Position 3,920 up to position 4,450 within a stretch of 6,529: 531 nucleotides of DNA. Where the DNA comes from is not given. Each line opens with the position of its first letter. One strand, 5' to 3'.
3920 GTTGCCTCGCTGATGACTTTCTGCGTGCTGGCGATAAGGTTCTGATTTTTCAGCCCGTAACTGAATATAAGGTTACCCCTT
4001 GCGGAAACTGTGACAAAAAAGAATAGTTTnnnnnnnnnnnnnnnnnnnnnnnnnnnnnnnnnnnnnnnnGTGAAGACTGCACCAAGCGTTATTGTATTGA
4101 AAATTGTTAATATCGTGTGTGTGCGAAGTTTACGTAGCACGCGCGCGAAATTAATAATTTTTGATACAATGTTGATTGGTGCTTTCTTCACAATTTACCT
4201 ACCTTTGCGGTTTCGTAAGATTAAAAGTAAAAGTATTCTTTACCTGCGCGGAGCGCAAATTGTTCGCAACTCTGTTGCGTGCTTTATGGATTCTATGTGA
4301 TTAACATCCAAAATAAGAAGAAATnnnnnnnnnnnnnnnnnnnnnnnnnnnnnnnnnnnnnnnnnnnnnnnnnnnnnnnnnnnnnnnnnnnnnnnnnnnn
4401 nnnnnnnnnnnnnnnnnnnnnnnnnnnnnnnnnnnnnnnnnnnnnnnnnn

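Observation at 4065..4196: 132-nt register-perfect hairpin with strand-specific G:T pairs just upstream of the rep gene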

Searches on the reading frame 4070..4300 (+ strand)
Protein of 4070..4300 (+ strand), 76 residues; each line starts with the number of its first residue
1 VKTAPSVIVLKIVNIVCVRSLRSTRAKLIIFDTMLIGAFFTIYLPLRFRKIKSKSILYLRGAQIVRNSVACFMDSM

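Call 10: search_protein_families(library=pfam, proteins=[window:4070-4300:+], max_evalue=0.01)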
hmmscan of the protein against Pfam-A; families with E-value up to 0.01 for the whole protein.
window:4070-4300:+ (76 aa): 0 families
